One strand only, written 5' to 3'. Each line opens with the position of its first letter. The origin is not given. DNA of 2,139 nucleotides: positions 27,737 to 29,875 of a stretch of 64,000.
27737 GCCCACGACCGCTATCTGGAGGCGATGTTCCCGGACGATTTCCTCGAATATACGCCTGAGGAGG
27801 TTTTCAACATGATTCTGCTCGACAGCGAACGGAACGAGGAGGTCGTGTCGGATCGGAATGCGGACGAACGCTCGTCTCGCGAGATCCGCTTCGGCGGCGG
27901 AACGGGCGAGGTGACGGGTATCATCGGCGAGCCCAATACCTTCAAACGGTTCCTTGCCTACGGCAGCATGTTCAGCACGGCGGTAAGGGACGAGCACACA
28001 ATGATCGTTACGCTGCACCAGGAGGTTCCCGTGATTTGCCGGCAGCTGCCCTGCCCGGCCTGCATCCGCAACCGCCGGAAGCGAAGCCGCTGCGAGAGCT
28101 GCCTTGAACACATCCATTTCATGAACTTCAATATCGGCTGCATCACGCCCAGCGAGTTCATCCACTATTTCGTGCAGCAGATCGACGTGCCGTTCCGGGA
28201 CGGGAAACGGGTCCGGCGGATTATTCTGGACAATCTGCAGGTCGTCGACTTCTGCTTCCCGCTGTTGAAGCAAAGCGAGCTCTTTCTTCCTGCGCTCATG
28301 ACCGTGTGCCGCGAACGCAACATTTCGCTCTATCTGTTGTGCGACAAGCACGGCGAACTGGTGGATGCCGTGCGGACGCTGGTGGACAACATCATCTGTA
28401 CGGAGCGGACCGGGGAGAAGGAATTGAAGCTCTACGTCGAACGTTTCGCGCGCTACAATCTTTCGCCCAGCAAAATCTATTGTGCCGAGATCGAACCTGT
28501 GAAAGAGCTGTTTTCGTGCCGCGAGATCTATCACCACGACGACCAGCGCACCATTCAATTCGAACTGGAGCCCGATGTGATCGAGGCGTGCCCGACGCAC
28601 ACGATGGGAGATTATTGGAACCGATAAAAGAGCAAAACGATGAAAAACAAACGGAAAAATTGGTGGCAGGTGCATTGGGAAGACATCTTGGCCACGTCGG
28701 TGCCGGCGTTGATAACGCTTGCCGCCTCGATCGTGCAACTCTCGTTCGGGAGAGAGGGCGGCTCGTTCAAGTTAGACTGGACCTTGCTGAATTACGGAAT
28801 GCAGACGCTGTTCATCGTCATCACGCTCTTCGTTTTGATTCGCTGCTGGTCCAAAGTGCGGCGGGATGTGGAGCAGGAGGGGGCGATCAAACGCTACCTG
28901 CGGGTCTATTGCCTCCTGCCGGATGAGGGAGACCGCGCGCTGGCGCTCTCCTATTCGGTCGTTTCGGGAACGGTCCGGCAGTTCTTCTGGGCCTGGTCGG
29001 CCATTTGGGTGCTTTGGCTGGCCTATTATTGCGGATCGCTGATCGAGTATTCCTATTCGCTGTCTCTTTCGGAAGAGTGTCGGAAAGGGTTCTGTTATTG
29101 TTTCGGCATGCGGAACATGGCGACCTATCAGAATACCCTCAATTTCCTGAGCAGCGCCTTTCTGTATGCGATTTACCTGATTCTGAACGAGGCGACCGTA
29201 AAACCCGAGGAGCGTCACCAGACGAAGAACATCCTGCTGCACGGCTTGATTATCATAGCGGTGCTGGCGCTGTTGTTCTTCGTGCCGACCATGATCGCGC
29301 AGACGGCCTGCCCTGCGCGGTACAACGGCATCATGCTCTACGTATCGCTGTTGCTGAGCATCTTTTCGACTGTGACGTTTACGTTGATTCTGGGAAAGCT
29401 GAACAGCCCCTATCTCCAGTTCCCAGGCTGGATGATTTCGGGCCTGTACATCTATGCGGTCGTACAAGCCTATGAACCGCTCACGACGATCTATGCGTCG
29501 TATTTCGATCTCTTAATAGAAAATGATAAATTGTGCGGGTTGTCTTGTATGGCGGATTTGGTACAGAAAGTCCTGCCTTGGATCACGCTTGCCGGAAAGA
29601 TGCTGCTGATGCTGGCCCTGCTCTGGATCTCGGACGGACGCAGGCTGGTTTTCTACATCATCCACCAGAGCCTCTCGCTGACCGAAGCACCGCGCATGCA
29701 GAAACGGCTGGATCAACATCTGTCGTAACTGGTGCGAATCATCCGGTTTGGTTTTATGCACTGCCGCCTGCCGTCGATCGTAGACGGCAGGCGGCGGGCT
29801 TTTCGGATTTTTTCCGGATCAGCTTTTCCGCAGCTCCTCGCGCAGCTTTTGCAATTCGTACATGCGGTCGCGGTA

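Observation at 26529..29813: Orphan two-gene operon (tandem KaiC/RecA-like pseudo-ATPase plus ~8-TM membrane protein) between the arabinose operon and uvrB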

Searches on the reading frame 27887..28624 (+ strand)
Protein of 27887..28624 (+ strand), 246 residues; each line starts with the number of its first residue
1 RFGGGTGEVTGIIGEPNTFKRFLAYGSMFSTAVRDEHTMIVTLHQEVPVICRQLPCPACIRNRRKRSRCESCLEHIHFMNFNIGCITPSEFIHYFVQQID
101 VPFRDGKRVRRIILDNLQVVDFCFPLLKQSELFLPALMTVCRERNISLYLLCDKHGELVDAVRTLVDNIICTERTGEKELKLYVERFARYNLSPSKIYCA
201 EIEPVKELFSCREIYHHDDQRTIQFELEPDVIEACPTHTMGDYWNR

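Call 73: search_solved_structures(query=A6, max_evalue=10, show_alignments=3)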
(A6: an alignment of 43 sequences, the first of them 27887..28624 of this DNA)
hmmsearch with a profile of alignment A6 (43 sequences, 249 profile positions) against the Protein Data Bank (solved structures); distinct sequences matched with E-value up to 10: 1.
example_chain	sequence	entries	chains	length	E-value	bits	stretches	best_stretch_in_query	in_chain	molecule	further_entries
7zcv_A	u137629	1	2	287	0.17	14.4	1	98-160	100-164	Transcriptional regulator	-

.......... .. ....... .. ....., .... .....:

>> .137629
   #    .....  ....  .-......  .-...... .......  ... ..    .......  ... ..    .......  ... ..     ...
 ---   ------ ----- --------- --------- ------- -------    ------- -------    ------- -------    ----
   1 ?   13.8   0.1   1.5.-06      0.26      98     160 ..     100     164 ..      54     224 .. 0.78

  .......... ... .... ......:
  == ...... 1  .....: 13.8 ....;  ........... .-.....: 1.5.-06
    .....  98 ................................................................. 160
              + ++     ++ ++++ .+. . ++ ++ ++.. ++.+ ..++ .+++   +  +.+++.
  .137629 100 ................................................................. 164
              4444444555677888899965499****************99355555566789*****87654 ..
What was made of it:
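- Closest known: KaiC / KaiC-like ATPases. Different: By sequence the C-domain matches nothing in the PDB (call 73).
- Tried and rejected: A profile of the C-domain alone against PDB sequences gave no meaningful hit (call 73).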

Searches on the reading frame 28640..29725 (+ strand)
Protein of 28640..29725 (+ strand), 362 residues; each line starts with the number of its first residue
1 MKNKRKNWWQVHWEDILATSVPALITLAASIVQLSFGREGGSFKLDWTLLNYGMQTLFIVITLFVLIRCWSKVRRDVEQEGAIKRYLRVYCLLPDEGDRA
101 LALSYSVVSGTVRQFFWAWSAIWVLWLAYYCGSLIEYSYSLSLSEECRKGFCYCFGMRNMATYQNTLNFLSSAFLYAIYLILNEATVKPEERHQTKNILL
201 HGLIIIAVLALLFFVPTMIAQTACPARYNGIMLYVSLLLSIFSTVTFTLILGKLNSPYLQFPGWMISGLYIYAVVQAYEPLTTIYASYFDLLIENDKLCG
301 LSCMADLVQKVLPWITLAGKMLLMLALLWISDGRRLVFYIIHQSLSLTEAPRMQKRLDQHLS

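Call 3: search_protein_families(library=pfam, proteins=[window:28640-29725:+], max_evalue=1)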
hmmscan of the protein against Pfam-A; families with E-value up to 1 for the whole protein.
window:28640-29725:+ (362 aa): 0 families

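Call 4: search_protein_families(library=padloc, proteins=[window:28640-29725:+], max_evalue=1)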
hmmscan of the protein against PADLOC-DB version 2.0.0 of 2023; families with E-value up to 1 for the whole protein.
window:28640-29725:+ (362 aa): 0 families

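Call 5: search_protein_families(library=ncbifam, proteins=[window:28640-29725:+], max_evalue=1)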
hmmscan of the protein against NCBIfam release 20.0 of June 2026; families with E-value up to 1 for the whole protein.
window:28640-29725:+ (362 aa): 1 family
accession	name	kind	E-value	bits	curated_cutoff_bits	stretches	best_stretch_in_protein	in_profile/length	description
NF052597.1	FILTED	domain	0.37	11.1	40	0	47-80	1-34/110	FILTED domain-containing surface protein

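Call 7: find_homologous_proteins(query=window:28640-29725:+)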
Query window:28640-29725:+ (362 aa): 12 proteins with E <= 0.001 among 4067 candidates.
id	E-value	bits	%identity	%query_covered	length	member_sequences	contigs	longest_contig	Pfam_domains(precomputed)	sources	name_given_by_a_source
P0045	5.8e-237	804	99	100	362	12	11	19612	-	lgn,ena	-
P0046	1.0e-108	382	54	99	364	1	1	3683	-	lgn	-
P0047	5.0e-56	209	34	98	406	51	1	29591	-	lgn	-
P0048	2.4e-50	190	34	96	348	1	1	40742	-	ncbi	ncbi:hypothetical protein [Bacteroides congonensis]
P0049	2.7e-48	183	34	98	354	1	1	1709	-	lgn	-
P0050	1.2e-43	168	33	95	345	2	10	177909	-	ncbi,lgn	-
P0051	7.6e-41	159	31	99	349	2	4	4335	-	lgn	-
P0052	1.5e-40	158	31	98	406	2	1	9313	-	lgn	-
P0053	8.1e-40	155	34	99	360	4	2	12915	-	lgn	-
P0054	5.6e-39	153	33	100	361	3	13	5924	-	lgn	-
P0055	1.6e-37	148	32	99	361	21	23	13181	-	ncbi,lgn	-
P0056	1.6e-25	108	32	85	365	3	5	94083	-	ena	-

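Call 17: predict_structure(alignment_id=A2)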
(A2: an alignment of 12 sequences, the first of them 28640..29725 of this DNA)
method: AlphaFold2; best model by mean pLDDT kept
length: 362 residues; sequences in the alignment: 12
mean_pLDDT: 81.4   pTM: 0.82
mean pLDDT of the five models: 81.4, 80.2, 79.7, 78.3, 77.6
residues with pLDDT >= 90: 122; 70-90: 169; 50-70: 64; < 50: 7
segments of 3 or more residues with pLDDT < 50: 39-43
pLDDT, mean of each block of 10 residues (from residue 1): 79 88 80 62 65 92 93 88 82 72 87 93 96 88 74 78 90 92 70 73 91 92 86 90 91 82 91 88 66 57 73 88 93 83 57 64 58
secondary structure, 60 per line:
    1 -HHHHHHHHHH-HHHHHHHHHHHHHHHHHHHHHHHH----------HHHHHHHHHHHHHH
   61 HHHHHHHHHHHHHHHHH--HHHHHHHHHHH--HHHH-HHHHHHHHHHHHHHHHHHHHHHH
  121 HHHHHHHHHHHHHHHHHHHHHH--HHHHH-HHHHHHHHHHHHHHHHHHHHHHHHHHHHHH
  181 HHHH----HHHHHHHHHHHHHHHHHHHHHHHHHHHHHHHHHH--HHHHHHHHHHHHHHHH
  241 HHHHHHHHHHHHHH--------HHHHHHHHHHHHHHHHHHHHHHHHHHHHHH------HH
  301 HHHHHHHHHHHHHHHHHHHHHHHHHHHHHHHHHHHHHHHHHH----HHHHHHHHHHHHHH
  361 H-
elements in order: H2-11 H13-36 H47-77 H80-90 H93-96 H98-142 H145-149 H151-184 H189-222 H225-254 H263-292 H299-342 H347-361
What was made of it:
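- Checked: About eight TM helices are confirmed (call 17, plus reading of the sequence).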

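Call 23: fold_search(model_id=the predicted structure, library=pdb)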
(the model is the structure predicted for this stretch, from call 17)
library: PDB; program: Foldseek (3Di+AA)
matches with E <= 10: 802; with E <= 0.001: 0
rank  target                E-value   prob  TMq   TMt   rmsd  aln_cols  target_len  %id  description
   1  9f63                  6.9e-02  0.33  0.17  0.16  23.6       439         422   13  Crystal structure of Saccharomyces cerevisiae pH nine-sensitive protein 1 (PNS1) (released 2024-05-15)
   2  8hnk_R                7.2e-02  0.90  0.30  0.33  10.7       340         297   13  CXCR3-DNGi complex activated by CXCL11 (released 2023-11-29)
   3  4xee_A                7.2e-02  0.90  0.26  0.22  13.0       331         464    8  Structure of active-like neurotensin receptor (released 2015-07-29)
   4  9ko4_R                7.5e-02  0.91  0.32  0.34  10.6       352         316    9  A Cryo_EM structure of CCR7 complex with CCL21 (released 2025-11-26)
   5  8xql_R                8.6e-02  0.72  0.23  0.27  12.8       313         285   12  Structure of human class T GPCR TAS2R14-miniGs/gust complex with Aristolochic acid A. (released 2024-07-10)
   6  9kpe_R                9.8e-02  0.97  0.35  0.43   9.6       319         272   12  Cryo-EM structure of GPCR16-GiH5 complex (released 2025-04-02)
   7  8vy7_R                1.0e-01  0.63  0.23  0.27  12.8       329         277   11  CryoEM structure of Gi-coupled TAS2R14 with cholesterol and an intracellular tastant (released 2024-04-03)
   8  8xqn_R                1.1e-01  0.69  0.24  0.27  12.2       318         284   11  Structure of human class T GPCR TAS2R14-DNGi complex with Aristolochic acid A. (released 2024-07-10)
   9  7p5j_A                1.2e-01  0.20  0.15  0.14  36.6       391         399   14  Cryo-EM structure of human TTYH1 in GDN (released 2021-08-11)
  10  7rtu_B                1.2e-01  0.18  0.13  0.13  33.7       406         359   10  Cryo-EM structure of a TTYH2 trans-dimer (released 2021-08-25)
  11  7p5c_A                1.2e-01  0.13  0.12  0.11  34.9       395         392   11  Cryo-EM structure of human TTYH3 in Ca2+ and GDN (released 2021-08-11)
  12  8rql_R                1.2e-01  0.82  0.26  0.32  12.9       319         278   12  TAS2R14 receptor bound to flufenamic acid and gustducin (released 2024-11-27)
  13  9k6l_R                1.3e-01  0.96  0.33  0.42   9.8       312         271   13  Cryo-EM structure of GPCR16-Gi2 complex (released 2025-04-02)
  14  8yky_R                1.4e-01  0.89  0.27  0.34  12.9       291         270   14  Structure of human class T GPCR TAS2R14-Ggustducin complex with agonist 28.1 (released 2024-07-10)
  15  9g71_A                1.4e-01  0.23  0.16  0.15  34.5       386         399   12  Cryo-EM structure of TTYH2 in complex with lipids in GDN (released 2025-05-21)
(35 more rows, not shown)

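Call 31: find_encoding_contigs(protein=P0045, flank=10000, max_places=8)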
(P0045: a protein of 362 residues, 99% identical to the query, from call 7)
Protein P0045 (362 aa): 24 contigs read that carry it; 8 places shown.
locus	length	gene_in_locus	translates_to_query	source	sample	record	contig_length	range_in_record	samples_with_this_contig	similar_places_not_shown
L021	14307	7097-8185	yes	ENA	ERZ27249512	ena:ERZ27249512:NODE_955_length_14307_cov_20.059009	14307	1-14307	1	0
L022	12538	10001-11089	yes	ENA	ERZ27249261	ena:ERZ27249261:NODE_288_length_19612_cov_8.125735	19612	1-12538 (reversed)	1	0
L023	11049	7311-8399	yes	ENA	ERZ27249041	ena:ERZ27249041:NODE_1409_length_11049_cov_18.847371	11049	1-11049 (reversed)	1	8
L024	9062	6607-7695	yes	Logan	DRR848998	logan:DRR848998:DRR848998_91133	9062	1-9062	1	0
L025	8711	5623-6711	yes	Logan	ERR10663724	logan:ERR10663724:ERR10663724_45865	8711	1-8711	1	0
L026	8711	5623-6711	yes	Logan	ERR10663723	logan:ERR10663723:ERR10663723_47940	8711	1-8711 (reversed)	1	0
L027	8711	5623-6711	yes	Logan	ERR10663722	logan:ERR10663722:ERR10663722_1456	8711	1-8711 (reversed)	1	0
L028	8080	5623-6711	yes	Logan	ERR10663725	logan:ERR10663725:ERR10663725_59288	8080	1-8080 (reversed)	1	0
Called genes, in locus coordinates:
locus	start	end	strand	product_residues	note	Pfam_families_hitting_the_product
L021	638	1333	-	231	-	PF00596:Aldolase_II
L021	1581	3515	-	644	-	PF00474:SSF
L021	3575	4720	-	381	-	PF01263:Aldose_epim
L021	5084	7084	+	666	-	-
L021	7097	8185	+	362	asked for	-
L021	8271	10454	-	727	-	PF04851:ResIII, PF17757:UvrB_inter, PF27431:UvrB_3rd, PF00271:Helicase_C, PF12344:UvrB, PF02151:UVR (weak)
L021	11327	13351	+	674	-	PF03571:Peptidase_M49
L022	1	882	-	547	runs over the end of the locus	PF00370:FGGY_N (faint), PF02782:FGGY_C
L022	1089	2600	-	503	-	PF02610:AraA_N, PF24856:AraA_central, PF11762:Arabinose_Iso_C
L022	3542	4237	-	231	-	PF00596:Aldolase_II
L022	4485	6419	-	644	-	PF00474:SSF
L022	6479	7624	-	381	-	PF01263:Aldose_epim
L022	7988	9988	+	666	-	-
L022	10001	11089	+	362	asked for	-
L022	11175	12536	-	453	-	?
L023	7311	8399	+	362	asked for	-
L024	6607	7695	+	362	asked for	-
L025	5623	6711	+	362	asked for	-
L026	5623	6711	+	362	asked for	-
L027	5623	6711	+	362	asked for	-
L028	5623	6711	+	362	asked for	-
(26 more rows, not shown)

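Call 60: search_protein_representatives(alignment_id=A2)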
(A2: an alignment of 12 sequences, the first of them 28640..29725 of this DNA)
Query: 12 sequences, 354 profile positions. Proteins with E-value up to 0.001 (for the whole library): 838; up to 1e-10: 258; up to 1e-30: 68. The best 150 are listed.
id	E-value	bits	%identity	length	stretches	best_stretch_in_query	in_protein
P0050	4.1e-139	479.9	-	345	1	1-350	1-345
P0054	2.5e-137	474.1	-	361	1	1-354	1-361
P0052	3.4e-131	453.9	-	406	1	2-353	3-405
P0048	6.9e-128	443.0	-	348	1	2-353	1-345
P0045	6.2e-124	430.0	-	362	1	1-351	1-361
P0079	4.7e-117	407.3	-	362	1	2-352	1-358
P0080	2.2e-116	405.1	-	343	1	1-353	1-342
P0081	5.9e-103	361.0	-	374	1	1-350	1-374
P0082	8.3e-103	360.5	-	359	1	2-351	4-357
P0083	6.4e-100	351.0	-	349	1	1-352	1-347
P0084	6.1e-99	347.8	-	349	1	6-353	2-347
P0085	1.6e-98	346.4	-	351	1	1-353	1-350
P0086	2.3e-98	345.9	-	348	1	1-353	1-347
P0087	2.6e-98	345.7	-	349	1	4-353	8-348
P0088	2.1e-94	332.9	-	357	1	3-352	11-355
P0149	2.3e-23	99.2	-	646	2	122-330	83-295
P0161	2.4e-18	82.7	-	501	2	119-335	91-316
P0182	1.2e-15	73.8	-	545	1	53-332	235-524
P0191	8.3e-15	71.0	-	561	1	53-334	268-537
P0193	1.1e-14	70.7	-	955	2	6-329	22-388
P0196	1.4e-14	70.3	-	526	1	109-331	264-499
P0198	2.6e-14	69.4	-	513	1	122-313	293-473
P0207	5.7e-14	68.3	-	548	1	118-330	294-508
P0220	1.7e-13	66.7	-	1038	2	4-329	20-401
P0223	2.1e-13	66.4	-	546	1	119-316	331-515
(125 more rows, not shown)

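Call 61: search_protein_families(library=pfam, proteins=[P0182, P0191, P0196, P0207, P0223, P0193, P0220, P0149, P0161, P0198], max_evalue=0.001)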
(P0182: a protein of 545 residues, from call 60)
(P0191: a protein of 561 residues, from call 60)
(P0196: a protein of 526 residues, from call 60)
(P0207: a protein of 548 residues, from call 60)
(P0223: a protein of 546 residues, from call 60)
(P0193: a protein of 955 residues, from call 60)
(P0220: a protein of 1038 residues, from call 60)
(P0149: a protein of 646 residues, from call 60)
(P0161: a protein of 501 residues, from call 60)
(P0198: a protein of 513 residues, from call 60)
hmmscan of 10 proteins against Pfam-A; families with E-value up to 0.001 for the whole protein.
P0182 (545 aa): 3 families
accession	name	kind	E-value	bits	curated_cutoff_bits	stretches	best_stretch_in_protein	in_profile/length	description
PF23620.1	KIAA0319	-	1.2e-05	26.1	27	1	97-153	1-57/94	KIAA0319 C-terminal domain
PF01844.29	HNH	-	6.7e-05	23.4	21.4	1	23-61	1-43/47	HNH endonuclease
PF13391.12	HNH_2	-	0.00016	21.9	21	1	23-64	1-60/66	HNH endonuclease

P0191 (561 aa): 2 families
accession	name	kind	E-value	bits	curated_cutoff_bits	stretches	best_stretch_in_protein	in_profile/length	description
PF13676.11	TIR_2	-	2.5e-26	93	28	1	6-126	1-121/122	TIR domain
PF01582.25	TIR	-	1e-08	35.6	21.3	1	18-107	18-103/179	TIR domain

P0196 (526 aa): 0 families

P0207 (548 aa): 1 family
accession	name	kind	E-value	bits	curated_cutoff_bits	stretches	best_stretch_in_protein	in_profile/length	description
PF19964.5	EAD11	-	1.8e-12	47.5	26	1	7-83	3-80/80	Effector-associated domain 11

P0223 (546 aa): 2 families
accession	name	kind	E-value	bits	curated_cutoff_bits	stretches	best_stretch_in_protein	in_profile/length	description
PF13676.11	TIR_2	-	1.2e-20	74.6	28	1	4-95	1-94/122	TIR domain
PF08937.16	ThsB_TIR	-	0.00088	20.1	21.2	0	5-90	1-96/100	Thoeris protein ThsB, TIR-like domain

P0193 (955 aa): 0 families

P0220 (1038 aa): 0 families

P0149 (646 aa): 0 families

P0161 (501 aa): 1 family
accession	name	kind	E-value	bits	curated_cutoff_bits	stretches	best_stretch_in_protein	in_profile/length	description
PF05014.21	Nuc_deoxyrib_tr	-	0.00043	20.8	28.8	1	415-462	54-102/117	Nucleoside 2-deoxyribosyltransferase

P0198 (513 aa): 2 families
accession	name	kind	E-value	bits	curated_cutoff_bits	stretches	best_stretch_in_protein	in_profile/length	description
PF13676.11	TIR_2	-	1e-10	42.6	28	1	4-107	19-121/122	TIR domain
PF00595.29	PDZ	-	2.3e-05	25.1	23.2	1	159-200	8-54/81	PDZ domain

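Call 62: search_protein_families(library=padloc, proteins=[P0182, P0191, P0196, P0207, P0223, P0193, P0220, P0149, P0161, P0198], max_evalue=0.001)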
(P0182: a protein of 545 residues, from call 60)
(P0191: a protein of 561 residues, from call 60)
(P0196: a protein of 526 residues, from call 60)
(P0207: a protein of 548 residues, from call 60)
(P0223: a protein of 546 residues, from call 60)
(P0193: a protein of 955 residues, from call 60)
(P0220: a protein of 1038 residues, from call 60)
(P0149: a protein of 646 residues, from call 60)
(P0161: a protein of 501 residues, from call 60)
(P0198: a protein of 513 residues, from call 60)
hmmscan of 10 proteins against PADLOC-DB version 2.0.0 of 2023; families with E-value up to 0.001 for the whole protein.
P0182 (545 aa): 0 families

P0191 (561 aa): 11 families
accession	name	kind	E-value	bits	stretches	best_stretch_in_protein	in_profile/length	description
PDLC02403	Aga_TIR-PNTD1-PNTD2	-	1.4e-17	61.9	1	5-162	4-156/443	Class I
PDLC02421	Aga_TIR-PNTD1-PNTD2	-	1.9e-17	61.5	1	2-184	2-179/430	Class I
PDLC02012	SAVED5--SAVED_TIR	-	5.6e-09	33.6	1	5-96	15-105/404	-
PDLC05062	PDC-S66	-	2.8e-08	31.6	1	3-70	148-216/282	-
PDLC02416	Aga_REase-TIR-PNTD1-PNTD2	-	7e-08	29.6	1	19-135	171-283/572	Class I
PDLC02400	Aga_TIR-PNTD1-PNTD2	-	1e-07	28.6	1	18-144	202-329/639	Class I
PDLC00420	ThsB1|ThsB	-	2.2e-05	21.8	1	5-104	3-102/319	TIR-like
PDLC00419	ThsB1|ThsB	-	2.5e-05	22.2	1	5-99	29-123/165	TIR-like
PDLC00423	ThsB1|ThsB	-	0.00024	18.8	1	2-129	34-158/190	TIR-like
PDLC02962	RT-TIR_XII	-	0.0007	16.6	1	2-101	344-443/478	single gene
PDLC00436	ThsB1|ThsB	-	0.00096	16.7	0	3-155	35-181/183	TIR-like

P0196 (526 aa): 0 families

P0207 (548 aa): 0 families

P0223 (546 aa): 4 families
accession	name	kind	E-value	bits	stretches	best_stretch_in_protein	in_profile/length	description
PDLC02012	SAVED5--SAVED_TIR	-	3.3e-10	37.6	1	3-100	15-114/404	-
PDLC02421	Aga_TIR-PNTD1-PNTD2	-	8.1e-08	29.8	1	3-82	5-86/430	Class I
PDLC05062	PDC-S66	-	5.1e-07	27.4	1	3-76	150-224/282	-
PDLC02403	Aga_TIR-PNTD1-PNTD2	-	0.00017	18.7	1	4-82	5-85/443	Class I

P0193 (955 aa): 0 families

P0220 (1038 aa): 0 families

P0149 (646 aa): 0 families

P0161 (501 aa): 0 families

P0198 (513 aa): 0 families

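Call 76: search_protein_families(library=pfam, alignment_id=A7, max_evalue=0.0001)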
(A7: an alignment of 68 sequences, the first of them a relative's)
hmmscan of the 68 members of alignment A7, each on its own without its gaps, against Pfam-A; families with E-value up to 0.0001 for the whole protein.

A. member 1, P0145 (340 aa): 0 families

B. families by the number of members that match (of 68 scanned): 12 families
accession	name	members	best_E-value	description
PF13676.11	TIR_2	3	2.5e-26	TIR domain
PF19964.5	EAD11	3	1.8e-12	Effector-associated domain 11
PF25738.1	Derepression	1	2.8e-21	Derepression protein family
PF05029.18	TIMELESS_C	1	6.3e-12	Timeless PAB domain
PF04549.19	CD47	1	1e-08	CD47 transmembrane region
PF01582.25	TIR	1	1e-08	TIR domain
PF13240.11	Zn_Ribbon_1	1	3e-06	zinc-ribbon domain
PF23620.1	KIAA0319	1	1.2e-05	KIAA0319 C-terminal domain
PF00595.29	PDZ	1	2.3e-05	PDZ domain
PF16209.10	PhoLip_ATPase_N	1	3.8e-05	Phospholipid-translocating ATPase N-terminal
PF01844.29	HNH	1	6.7e-05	HNH endonuclease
PF24463.1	DUF7577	1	7.1e-05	Domain of unknown function (DUF7577)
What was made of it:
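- On Anti-phage defence system (generic operational criteria): Relatives of the TM module are fused to TIR, EAD11 or HNH (calls 61, 76).
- Closest known: NTP-dependent conflict systems with effector-associated domains. Same: Remote relatives of the TM module carry EAD11 or TIR at the N-terminus (calls 61, 76).
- Among 68 scanned, 3 carry TIR, 3 carry EAD11 and 1 carries HNH (calls 60, 61, 76).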
